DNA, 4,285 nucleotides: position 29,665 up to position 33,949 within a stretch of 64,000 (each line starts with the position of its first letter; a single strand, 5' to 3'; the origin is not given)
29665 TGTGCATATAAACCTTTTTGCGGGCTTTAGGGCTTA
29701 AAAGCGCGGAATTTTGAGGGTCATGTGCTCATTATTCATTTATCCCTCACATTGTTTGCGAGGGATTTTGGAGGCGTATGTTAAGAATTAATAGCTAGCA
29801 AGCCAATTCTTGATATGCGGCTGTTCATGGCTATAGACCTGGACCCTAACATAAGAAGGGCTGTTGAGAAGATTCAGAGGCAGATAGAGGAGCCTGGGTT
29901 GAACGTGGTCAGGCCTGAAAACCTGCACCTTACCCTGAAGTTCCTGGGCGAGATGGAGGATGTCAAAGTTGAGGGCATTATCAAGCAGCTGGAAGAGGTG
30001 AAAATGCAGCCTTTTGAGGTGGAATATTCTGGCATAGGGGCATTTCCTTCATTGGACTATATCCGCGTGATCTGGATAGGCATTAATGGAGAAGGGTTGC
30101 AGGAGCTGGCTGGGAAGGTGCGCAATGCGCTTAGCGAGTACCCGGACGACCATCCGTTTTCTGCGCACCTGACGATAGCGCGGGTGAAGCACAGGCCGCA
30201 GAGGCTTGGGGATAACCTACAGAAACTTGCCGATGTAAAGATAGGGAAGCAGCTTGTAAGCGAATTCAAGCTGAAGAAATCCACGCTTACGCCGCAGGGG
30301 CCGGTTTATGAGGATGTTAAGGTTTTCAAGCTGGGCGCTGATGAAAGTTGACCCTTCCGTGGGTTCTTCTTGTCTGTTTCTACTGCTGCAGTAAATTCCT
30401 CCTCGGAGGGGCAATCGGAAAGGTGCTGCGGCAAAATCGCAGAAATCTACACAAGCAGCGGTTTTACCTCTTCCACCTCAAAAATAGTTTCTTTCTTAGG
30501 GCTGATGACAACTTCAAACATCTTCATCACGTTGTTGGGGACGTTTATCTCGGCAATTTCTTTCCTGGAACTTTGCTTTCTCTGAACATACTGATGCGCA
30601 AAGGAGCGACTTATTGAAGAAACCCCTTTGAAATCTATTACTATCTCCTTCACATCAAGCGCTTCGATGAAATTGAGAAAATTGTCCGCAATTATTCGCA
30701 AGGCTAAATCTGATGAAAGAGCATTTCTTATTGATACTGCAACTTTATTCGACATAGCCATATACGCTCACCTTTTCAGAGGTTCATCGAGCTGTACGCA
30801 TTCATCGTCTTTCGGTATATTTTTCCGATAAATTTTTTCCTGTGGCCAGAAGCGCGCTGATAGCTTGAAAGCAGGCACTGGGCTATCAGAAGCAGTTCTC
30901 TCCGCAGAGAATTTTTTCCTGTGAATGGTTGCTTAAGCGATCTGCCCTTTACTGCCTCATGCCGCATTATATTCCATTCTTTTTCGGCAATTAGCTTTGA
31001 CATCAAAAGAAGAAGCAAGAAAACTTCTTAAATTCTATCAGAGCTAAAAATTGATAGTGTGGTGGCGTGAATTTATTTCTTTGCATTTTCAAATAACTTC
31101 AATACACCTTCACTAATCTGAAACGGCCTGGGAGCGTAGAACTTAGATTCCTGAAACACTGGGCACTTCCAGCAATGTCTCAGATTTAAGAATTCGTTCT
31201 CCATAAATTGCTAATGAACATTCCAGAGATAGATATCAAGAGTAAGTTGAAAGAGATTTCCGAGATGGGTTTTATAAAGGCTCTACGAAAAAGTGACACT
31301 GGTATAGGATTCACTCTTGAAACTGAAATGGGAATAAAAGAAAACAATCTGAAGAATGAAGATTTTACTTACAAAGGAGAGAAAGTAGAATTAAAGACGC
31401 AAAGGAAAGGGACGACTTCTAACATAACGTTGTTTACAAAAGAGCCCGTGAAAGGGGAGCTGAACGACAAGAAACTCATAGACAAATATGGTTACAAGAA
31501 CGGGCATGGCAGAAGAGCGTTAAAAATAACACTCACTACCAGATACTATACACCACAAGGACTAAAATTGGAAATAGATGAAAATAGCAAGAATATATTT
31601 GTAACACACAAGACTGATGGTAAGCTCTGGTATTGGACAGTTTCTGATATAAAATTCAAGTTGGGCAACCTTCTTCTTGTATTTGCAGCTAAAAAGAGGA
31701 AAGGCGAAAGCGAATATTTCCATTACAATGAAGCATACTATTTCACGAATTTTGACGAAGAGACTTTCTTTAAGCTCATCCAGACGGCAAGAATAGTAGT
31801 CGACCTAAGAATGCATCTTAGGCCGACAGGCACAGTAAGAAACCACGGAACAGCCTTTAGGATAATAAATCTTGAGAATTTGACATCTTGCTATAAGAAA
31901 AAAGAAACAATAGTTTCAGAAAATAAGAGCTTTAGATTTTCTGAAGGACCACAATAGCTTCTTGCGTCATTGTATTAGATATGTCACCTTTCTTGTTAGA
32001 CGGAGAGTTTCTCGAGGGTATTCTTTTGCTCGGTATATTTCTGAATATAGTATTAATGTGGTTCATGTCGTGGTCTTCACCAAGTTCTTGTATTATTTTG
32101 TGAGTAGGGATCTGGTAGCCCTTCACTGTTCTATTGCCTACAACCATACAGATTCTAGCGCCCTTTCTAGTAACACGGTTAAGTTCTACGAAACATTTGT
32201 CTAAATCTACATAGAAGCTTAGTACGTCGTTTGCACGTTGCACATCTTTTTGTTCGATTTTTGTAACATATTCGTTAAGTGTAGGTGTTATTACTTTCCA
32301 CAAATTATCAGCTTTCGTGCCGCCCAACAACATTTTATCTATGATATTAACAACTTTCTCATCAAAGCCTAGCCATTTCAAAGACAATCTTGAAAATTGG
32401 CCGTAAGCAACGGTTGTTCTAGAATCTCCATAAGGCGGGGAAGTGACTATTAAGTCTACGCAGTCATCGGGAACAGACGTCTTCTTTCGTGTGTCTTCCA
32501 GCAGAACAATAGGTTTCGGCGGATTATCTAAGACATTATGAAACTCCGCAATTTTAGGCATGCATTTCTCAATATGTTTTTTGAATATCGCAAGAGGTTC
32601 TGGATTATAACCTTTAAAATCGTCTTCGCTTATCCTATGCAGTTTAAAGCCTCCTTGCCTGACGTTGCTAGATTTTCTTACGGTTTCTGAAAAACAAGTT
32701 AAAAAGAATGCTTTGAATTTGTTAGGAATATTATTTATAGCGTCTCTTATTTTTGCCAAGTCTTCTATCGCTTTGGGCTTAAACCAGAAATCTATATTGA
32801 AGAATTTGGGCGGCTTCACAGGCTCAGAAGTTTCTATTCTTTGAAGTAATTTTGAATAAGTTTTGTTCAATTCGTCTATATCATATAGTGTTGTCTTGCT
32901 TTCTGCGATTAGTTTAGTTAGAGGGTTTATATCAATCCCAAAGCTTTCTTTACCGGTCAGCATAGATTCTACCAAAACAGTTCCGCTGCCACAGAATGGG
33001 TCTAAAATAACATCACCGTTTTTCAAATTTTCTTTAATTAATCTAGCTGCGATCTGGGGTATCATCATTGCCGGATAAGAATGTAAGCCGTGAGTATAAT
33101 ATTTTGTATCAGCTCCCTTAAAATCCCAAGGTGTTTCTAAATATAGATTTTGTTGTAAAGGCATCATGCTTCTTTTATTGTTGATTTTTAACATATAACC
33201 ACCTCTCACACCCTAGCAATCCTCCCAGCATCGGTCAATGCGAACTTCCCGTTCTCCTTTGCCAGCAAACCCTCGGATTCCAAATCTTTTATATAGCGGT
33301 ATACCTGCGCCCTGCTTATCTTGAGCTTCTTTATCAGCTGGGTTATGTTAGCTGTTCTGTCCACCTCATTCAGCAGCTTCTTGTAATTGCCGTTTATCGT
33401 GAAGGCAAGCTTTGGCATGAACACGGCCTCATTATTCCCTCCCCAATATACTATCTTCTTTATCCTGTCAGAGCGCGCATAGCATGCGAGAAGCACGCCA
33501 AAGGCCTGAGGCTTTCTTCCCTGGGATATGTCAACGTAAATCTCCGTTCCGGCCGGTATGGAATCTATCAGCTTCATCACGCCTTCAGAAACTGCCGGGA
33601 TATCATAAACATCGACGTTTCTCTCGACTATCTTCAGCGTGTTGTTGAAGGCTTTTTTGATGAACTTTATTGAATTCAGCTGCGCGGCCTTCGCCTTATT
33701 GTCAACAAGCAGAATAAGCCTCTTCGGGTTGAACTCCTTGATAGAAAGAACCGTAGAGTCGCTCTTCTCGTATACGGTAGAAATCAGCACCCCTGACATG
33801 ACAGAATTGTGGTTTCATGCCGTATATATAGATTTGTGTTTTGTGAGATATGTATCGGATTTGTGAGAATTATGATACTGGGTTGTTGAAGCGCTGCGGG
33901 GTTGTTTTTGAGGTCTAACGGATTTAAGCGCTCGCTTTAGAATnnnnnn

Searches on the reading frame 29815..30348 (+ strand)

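Call 75: search_protein_families(library=pfam, proteins=[window:29815-30348:+], max_evalue=0.001)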
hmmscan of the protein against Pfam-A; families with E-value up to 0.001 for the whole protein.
window:29815-30348:+ (178 aa): 3 families
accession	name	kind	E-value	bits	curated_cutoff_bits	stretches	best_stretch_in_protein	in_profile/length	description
PF02834.22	LigT_PEase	-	6e-29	100.5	23.3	2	7-87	1-87/87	LigT like Phosphoesterase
PF13563.12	2_5_RNA_ligase2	-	2.2e-12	47.7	27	1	10-136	2-126/152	2'-5' RNA ligase superfamily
PF10469.15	AKAP7_NLS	-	3.4e-07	30.8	24.4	1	11-143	12-177/208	AKAP7 2'5' RNA ligase-like domain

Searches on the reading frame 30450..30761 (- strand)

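Call 75: search_protein_families(library=pfam, proteins=[window:30450-30761:-], max_evalue=0.001)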
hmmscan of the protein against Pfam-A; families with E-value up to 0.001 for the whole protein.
window:30450-30761:- (104 aa): 1 family
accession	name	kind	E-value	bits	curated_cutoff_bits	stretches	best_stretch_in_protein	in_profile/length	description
PF14213.11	DUF4325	-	2.2e-05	24.5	23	1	36-59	15-38/64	STAS-like domain of unknown function (DUF4325)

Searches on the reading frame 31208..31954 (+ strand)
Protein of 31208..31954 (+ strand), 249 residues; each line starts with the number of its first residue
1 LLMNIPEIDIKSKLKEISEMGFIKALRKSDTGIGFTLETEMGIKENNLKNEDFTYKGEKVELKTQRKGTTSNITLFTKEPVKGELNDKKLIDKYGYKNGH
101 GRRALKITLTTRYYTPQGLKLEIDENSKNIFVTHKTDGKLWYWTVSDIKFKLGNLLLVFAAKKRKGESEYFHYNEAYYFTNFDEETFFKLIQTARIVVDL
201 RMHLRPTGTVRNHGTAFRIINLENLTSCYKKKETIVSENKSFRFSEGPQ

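Call 3: search_protein_families(library=pfam, proteins=[window:31208-31954:+], max_evalue=0.01)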
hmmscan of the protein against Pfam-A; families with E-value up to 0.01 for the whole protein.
window:31208-31954:+ (249 aa): 1 family
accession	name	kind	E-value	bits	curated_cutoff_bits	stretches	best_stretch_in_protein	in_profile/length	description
PF15515.12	MvaI_BcnI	-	5.9e-42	144.6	25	1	12-220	2-219/227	MvaI/BcnI restriction endonuclease family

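Call 4: search_protein_families(library=padloc, proteins=[window:31208-31954:+], max_evalue=0.01)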
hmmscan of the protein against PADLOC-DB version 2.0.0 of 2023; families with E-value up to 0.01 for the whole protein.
window:31208-31954:+ (249 aa): 5 families
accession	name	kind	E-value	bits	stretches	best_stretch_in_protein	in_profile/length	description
PDLC03584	REase_II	-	1.3e-24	85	1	14-226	178-393/405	Type II restriction enzyme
PDLC03521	REase_II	-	3.6e-18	64.1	1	11-227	9-238/246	Type II restriction enzyme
PDLC03524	REase_II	-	9.1e-17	59.7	2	128-221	152-244/260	Type II restriction enzyme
PDLC03305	MTase_II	-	1.3e-15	55.7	2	128-221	405-497/513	Type II methyltransferase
PDLC03424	REase_II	-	2.4e-12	45.1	1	10-204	9-207/238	Type II restriction enzyme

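Call 5: search_protein_families(library=ncbifam, proteins=[window:31208-31954:+], max_evalue=0.01)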
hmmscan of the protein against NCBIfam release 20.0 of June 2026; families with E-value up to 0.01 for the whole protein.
window:31208-31954:+ (249 aa): 0 families

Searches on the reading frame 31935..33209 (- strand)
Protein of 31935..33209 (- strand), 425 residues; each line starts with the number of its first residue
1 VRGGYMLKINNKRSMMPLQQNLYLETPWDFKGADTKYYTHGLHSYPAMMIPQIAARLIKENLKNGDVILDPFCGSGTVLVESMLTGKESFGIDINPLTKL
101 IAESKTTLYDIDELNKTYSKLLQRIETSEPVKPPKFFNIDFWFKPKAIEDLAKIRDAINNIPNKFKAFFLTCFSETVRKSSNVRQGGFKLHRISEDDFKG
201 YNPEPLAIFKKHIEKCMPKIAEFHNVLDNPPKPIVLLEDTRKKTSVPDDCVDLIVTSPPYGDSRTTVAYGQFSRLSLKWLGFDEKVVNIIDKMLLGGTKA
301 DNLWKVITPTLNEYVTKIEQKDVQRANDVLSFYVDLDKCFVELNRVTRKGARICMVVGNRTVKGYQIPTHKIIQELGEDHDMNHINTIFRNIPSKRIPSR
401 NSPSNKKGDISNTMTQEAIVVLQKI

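Call 3: search_protein_families(library=pfam, proteins=[window:31935-33209:-], max_evalue=0.01)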
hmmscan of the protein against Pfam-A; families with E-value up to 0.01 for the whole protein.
window:31935-33209:- (425 aa): 6 families
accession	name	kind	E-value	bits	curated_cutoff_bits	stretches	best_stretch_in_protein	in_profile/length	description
PF01555.25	N6_N4_Mtase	-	5.5e-19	69.4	26.7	2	19-97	135-214/221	DNA methylase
PF01170.24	UPF0020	-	7.5e-11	42.5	22.3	1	45-90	8-54/197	RMKL-like, methyltransferase domain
PF02086.21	MethyltransfD12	-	3.8e-05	24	22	1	55-203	9-153/253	D12 class N6 adenine-specific DNA methyltransferase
PF02384.22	N6_Mtase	-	0.00044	20.1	20.4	0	52-118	36-115/311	N-6 DNA Methylase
PF13847.12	Methyltransf_31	-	0.0012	19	27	0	63-96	2-38/145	Methyltransferase domain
PF09445.16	Methyltransf_15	-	0.0041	17.1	22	0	67-113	3-49/165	RNA cap guanine-N2 methyltransferase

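Call 4: search_protein_families(library=padloc, proteins=[window:31935-33209:-], max_evalue=0.01)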
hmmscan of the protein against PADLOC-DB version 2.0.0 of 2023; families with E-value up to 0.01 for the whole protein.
window:31935-33209:- (425 aa): 57 families (the best 25 are shown)
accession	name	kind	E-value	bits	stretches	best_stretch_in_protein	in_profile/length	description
PDLC03322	MTase_II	-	2.2e-125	417.1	1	26-424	23-442/446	Type II methyltransferase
PDLC03360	MTase_II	-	1.2e-58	197.2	1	27-424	24-441/441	Type II methyltransferase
PDLC03380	MTase_II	-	1e-38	131.6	1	20-299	12-305/393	Type II methyltransferase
PDLC03362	MTase_II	-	2.5e-35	120.2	1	31-411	35-427/438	Type II methyltransferase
PDLC03239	MTase_II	-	1.1e-29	101.5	2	29-281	53-315/442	Type II methyltransferase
PDLC03364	MTase_II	-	1.9e-28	97.5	1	24-398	17-361/380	Type II methyltransferase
PDLC03353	MTase_II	-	2.6e-23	80.9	2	17-108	162-252/260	Type II methyltransferase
PDLC03224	MTase_II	-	1.1e-21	75.4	1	54-384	82-446/481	Type II methyltransferase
PDLC03369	MTase_II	-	1.4e-19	68.3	2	30-107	105-183/532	Type II methyltransferase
PDLC03325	MTase_II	-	4.8e-19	66.4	1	38-132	63-155/426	Type II methyltransferase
PDLC03350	MTase_II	-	1.6e-18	65.2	2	23-106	217-295/312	Type II methyltransferase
PDLC03249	MTase_II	-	2.5e-18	64.2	1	30-126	95-200/541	Type II methyltransferase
PDLC03283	MTase_II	-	1.1e-17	62.3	1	21-117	185-280/352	Type II methyltransferase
PDLC03306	MTase_II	-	8.9e-16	55.8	1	39-376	30-383/422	Type II methyltransferase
PDLC03377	MTase_II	-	1.1e-15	55.2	1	34-282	90-346/504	Type II methyltransferase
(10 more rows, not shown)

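Call 5: search_protein_families(library=ncbifam, proteins=[window:31935-33209:-], max_evalue=0.01)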
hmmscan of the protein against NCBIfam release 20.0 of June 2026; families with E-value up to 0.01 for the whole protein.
window:31935-33209:- (425 aa): 13 families
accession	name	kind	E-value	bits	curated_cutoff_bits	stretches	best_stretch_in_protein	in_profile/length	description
NF040721.1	Trm14_Arch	equivalog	2.6e-11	43.3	280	1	42-88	168-215/370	tRNA (guanine(6)-N2)-methyltransferase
TIGR01177.1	TIGR01177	hypoth_equivalog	3.9e-11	42.8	316.55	1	44-95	161-213/330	TIGR01177 family methyltransferase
NF008572.0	PRK11524.1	equivalog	2.4e-05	23.6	292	1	28-96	180-246/294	adenine-specific DNA-methyltransferase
NF040850.1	Trm14_Thcoccales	equivalog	2.7e-05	23.3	480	1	43-99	196-252/365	tRNA (guanine(6)-N2)-methyltransferase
NF050803.1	DnaMtaseCcrMCaul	equivalog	3e-05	23.1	830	1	43-116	184-255/350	adenine-specific DNA-methyltransferase CcrM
NF010253.0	PRK13699.1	subfamily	9.7e-05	22.1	244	0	55-94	154-193/226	DNA methyltransferase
NF008748.0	PRK11783.1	equivalog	0.00041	18.7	466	1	54-85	181-213/704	bifunctional 23S rRNA (guanine(2069)-N(7))-methyltransferase RlmK/23S rRNA (guanine(2445)-N(2))-methyltransferase RlmL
NF011529.0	PRK14968.1-3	equivalog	0.00055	19.4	162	1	51-126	19-96/198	putative methyltransferase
NF009813.0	PRK13298.1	equivalog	0.00062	18.8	606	1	108-202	297-390/417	tRNA CCA-pyrophosphorylase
NF042963.1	DUF1156_antiphage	equivalog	0.00074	17.7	1000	0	63-106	182-225/960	anti-phage-associated DUF1156 domain-containing protein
TIGR02987.1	met_A_Alw26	exception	0.0019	17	353.5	0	36-113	5-73/523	Alw26I/Eco31I/Esp3I family type II restriction adenine-specific DNA-methyltransferase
NF033398.1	rRNA_meth_EmtA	equivalog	0.002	17.6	625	0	46-104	168-228/336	EmtA family 23S rRNA (guanine(2470)) methyltransferase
NF043040.1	corrin_prot_MT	hypoth_equivalog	0.0027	17.2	180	1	38-106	15-83/216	corrinoid protein-associated methyltransferase CpaM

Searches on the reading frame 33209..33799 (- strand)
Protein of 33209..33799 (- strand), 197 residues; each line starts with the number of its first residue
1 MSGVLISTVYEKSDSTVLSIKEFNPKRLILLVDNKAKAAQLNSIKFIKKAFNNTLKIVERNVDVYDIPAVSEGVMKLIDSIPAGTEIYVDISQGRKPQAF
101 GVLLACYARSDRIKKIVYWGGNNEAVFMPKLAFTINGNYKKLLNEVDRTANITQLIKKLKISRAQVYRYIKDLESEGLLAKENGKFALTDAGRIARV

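Call 3: search_protein_families(library=pfam, proteins=[window:33209-33799:-], max_evalue=0.01)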
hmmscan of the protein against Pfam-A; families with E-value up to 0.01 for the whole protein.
window:33209-33799:- (197 aa): 18 families
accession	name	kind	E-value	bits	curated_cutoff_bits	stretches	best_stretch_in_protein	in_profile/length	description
PF19810.5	HFX_2341_N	-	4.4e-10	40.5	30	1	13-109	11-108/120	HFX_2341-like, N-terminal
PF14947.12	HTH_45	-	3e-06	27.6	25.5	1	142-193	11-63/77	Winged helix-turn-helix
PF25213.1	HVO_A0261_N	-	4.2e-06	27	35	1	149-194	24-69/86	HVO_A0261 N-terminal domain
PF08279.18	HTH_11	-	1.1e-05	25.7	25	1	142-177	8-43/55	HTH domain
PF13518.12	HTH_28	-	1.9e-05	25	25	1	141-181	4-44/52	Helix-turn-helix domain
PF01978.25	TrmB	-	4e-05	23.8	25.6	1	139-185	14-58/68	Sugar-specific transcriptional regulator TrmB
PF13412.12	HTH_24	-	7.7e-05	22.6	21.9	1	147-179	13-47/48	Winged helix-turn-helix DNA-binding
PF09339.16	HTH_IclR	-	8.2e-05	22.7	22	1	142-181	11-50/52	IclR helix-turn-helix domain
PF13551.12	HTH_29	-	0.0001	22.7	28.1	1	148-179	11-42/64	Winged helix-turn helix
PF06969.22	HemN_C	-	0.0012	19.3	24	1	164-193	35-65/67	HemN C-terminal domain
PF02796.21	HTH_7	-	0.0015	19.1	23.8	1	152-172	24-44/45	Helix-turn-helix domain of resolvase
PF01022.26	HTH_5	-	0.0016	18.7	22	1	142-180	10-46/47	Bacterial regulatory protein, arsR family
PF22662.2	Csa3_N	-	0.002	18.6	27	1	32-111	33-113/120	Csa3 CRISPR-associated Rossmann-like domain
PF21689.3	TorS_sensor_domain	-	0.0035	17.3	27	0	28-93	171-236/275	Sensor protein TorS, sensor domain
PF12802.13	MarR_2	-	0.0053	17.3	27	0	150-182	21-53/61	MarR family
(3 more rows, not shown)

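Call 4: search_protein_families(library=padloc, proteins=[window:33209-33799:-], max_evalue=0.01)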
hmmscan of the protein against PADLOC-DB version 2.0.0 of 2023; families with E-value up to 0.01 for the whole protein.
window:33209-33799:- (197 aa): 41 families (the best 25 are shown)
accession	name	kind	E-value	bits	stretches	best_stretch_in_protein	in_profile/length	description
PDLC01849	CARF3--CARF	-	1.8e-51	172.7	1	2-196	2-196/197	-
PDLC01434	CasR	-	3.8e-22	77.1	1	16-192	14-186/191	"CAS-I,CAS-II,CAS-III,CAS-IV,CAS-V,CAS-VI; associated_signaling"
PDLC01044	Csa3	-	7.7e-14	50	1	36-194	36-192/194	Type I-A associated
PDLC01268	CasR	-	1.7e-13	48.9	1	22-190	21-178/179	"CAS-I,CAS-II,CAS-III,CAS-IV,CAS-V,CAS-VI; associated_signaling"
PDLC01863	CARF3--CARF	-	2.9e-12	44.7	1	27-195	24-180/182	-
PDLC01848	CARF3--CARF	-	3.9e-12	44.2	1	33-194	36-191/197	-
PDLC01865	CARF3--CARF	-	1.3e-09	36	1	51-196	56-211/215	-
PDLC01867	CARF3--CARF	-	6.5e-09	34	1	51-181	57-188/200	-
PDLC01852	CARF3--CARF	-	1.4e-08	32.9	1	33-194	39-206/208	-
PDLC01880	CARF4--CARF_PDDEXK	-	6.2e-08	30.3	1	12-108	11-105/364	-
PDLC01847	CARF3--CARF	-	1.3e-07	29.5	1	8-108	11-109/239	-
PDLC01801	CARF1--CARF_HEPN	-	1.8e-07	28.3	1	5-107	27-126/441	-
PDLC01813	CARF1--CARF_HEPN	-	3.5e-07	27.7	1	4-108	4-106/421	-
PDLC01031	Csx1/Csm6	-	5.2e-07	27.5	1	4-156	4-148/357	CARF+HEPN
PDLC01860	CARF3--CARF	-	7.2e-07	27.5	1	33-182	39-190/210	-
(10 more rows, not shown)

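Call 5: search_protein_families(library=ncbifam, proteins=[window:33209-33799:-], max_evalue=0.01)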
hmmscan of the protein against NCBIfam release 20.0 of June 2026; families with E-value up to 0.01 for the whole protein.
window:33209-33799:- (197 aa): 8 families
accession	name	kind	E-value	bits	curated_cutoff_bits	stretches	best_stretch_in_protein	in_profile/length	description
TIGR01884.1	cas_HTH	subfamily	1.9e-18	66.6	60.2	1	25-185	26-192/202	CRISPR-associated CARF protein Csa3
NF053610.1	Sso10a_fam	subfamily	2.9e-08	33.6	60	1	142-193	10-61/64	Sso10a family chromatin protein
NF040939.2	trans_reg_lrs14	equivalog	0.00091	19.2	90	1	142-184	29-71/103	Lrs14 family HTH-type transcriptional regulator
NF053606.1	Sta1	subfamily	0.00096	19.2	80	1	142-185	29-70/100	Sta1 family transcriptional regulator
NF049902.1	FTL_1293_fam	exception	0.0046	17.1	170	1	140-189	13-63/150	FTL_1293 family small RNA FtrC-regulated protein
NF047520.1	trans_act_CidR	equivalog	0.0077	15.4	415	0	145-194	11-63/292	cidABC operon transcriptional activator CidR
TIGR02431.1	pcaR_pcaU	subfamily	0.0091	15.3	284.75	0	144-189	19-64/248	beta-ketoadipate pathway transcriptional regulators, PcaR/PcaU/PobR family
NF053736.1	AcpB_EbpR_MafR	subfamily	0.0092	15.3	130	0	149-175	97-123/481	AcpB/EbpR/MafR family transcriptional regulator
